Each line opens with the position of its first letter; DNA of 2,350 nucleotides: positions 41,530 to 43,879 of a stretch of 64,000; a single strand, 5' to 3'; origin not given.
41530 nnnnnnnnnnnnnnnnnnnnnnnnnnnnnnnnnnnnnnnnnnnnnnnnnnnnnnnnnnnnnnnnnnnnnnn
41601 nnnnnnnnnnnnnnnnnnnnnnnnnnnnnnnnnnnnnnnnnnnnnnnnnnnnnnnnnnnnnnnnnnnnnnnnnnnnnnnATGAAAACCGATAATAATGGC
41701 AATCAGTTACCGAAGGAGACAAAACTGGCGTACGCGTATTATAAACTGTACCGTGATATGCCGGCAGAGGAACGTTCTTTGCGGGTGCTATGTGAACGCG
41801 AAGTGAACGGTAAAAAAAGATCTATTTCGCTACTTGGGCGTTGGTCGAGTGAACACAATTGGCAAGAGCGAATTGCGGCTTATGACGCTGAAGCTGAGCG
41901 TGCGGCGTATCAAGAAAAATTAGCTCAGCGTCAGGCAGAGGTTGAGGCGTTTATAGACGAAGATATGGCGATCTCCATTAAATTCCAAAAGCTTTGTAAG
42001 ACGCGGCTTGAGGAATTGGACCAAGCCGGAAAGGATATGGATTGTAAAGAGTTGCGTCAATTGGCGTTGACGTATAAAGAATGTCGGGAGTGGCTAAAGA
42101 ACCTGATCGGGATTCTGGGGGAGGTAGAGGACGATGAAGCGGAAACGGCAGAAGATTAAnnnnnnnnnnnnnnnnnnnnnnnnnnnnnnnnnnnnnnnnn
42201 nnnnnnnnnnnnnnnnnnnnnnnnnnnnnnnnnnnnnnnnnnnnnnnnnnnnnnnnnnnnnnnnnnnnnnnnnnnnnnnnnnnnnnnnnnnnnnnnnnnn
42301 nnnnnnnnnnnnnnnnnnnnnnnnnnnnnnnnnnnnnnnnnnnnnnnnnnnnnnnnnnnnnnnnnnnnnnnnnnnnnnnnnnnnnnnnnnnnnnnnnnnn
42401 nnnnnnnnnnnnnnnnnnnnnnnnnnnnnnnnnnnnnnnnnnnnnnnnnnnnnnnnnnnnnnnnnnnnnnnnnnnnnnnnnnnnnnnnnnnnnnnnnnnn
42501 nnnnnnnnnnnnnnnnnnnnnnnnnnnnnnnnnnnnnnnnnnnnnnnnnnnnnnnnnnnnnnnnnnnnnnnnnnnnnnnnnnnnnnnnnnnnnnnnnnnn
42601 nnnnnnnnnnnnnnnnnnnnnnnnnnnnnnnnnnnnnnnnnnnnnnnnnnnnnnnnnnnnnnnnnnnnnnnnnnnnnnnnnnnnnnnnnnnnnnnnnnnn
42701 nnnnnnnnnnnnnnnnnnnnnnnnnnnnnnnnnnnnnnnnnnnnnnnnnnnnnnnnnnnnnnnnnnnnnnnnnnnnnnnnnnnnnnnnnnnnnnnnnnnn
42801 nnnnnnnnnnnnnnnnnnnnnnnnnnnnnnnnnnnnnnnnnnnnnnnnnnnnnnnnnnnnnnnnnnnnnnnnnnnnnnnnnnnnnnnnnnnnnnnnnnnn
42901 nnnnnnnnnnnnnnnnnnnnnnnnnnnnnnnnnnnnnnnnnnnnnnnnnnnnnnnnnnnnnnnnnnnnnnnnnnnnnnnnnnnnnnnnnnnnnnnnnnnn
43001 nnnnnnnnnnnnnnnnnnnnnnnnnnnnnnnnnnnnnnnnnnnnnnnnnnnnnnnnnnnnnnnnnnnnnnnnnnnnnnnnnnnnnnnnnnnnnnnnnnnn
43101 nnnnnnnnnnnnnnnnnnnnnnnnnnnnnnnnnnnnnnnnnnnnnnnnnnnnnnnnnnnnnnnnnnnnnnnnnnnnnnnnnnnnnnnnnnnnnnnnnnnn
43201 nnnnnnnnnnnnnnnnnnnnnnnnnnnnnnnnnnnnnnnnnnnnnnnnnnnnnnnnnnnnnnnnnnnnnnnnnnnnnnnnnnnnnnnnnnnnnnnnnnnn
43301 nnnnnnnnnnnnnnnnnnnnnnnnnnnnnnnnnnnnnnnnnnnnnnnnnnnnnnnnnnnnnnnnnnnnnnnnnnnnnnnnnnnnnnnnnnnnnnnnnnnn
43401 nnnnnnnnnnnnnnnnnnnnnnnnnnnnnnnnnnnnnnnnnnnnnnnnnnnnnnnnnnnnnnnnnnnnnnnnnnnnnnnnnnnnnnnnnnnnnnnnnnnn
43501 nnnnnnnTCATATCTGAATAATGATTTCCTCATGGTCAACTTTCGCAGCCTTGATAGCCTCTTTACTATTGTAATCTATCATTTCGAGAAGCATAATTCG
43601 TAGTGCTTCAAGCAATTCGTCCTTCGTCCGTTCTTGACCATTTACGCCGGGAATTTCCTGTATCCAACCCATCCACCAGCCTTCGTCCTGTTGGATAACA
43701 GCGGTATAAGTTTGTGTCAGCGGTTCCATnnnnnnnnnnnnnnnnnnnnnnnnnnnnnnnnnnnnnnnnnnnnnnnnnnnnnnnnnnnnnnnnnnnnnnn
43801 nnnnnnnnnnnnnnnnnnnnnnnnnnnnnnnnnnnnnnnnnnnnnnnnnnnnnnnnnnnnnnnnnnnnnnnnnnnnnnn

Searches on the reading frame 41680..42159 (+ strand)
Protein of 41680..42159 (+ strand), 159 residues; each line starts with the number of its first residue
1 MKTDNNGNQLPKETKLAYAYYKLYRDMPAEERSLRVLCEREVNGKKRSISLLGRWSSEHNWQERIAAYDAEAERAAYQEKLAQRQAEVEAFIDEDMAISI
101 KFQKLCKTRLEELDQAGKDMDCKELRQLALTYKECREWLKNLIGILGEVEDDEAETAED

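Call 48: search_protein_families(library=pfam, max_evalue=0.001, proteins=[window:41680-42159:+])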
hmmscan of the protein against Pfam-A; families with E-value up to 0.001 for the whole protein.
window:41680-42159:+ (159 aa): 0 families

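Call 82: search_protein_families(library=padloc, max_evalue=0.001, proteins=[window:41680-42159:+])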
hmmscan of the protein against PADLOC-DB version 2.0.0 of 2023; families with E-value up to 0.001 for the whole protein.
window:41680-42159:+ (159 aa): 0 families

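Call 83: search_protein_families(library=ncbifam, max_evalue=0.001, proteins=[window:41680-42159:+])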
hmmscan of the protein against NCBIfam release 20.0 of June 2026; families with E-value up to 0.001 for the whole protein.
window:41680-42159:+ (159 aa): 0 families

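Call 92: search_protein_families(library=phrogs, max_evalue=0.01, proteins=[window:41680-42159:+])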
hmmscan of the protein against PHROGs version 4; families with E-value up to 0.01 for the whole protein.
window:41680-42159:+ (159 aa): 1 family
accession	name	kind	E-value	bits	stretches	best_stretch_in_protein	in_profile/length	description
phrog_6299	-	head and packaging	2.5e-15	58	1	8-148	11-146/193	terminase small subunit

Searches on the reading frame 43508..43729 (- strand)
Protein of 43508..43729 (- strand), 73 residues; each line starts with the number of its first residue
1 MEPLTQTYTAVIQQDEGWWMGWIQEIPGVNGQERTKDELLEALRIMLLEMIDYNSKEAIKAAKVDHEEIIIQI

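Call 61: search_protein_families(library=pfam, max_evalue=0.01, proteins=[window:43508-43729:-])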
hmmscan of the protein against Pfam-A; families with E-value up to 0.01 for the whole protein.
window:43508-43729:- (73 aa): 0 families

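Call 82: search_protein_families(library=padloc, max_evalue=0.001, proteins=[window:43508-43729:-])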
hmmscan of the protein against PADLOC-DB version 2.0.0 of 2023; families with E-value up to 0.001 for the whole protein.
window:43508-43729:- (73 aa): 0 families

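Call 83: search_protein_families(library=ncbifam, max_evalue=0.001, proteins=[window:43508-43729:-])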
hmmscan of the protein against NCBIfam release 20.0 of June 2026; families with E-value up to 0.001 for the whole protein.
window:43508-43729:- (73 aa): 0 families

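Call 91: search_solved_structures(query=window:43508-43729:-, max_evalue=1, show_alignments=1)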
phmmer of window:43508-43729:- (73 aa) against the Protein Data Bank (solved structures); distinct sequences matched with E-value up to 1: 1.
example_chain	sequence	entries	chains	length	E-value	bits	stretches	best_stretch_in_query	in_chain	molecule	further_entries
1wv8_A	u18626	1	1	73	0.02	18.3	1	11-55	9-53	hypothetical protein TTHA1013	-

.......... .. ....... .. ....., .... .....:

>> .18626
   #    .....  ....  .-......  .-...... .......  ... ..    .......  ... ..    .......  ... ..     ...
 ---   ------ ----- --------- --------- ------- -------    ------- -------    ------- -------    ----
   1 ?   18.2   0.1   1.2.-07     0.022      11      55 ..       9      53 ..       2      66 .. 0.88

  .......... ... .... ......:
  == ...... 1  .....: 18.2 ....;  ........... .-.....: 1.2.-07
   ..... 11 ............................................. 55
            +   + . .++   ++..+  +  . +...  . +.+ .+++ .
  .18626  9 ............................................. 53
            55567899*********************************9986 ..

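Call 92: search_protein_families(library=phrogs, max_evalue=0.01, proteins=[window:43508-43729:-])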
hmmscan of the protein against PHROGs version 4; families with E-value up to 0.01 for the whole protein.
window:43508-43729:- (73 aa): 0 families
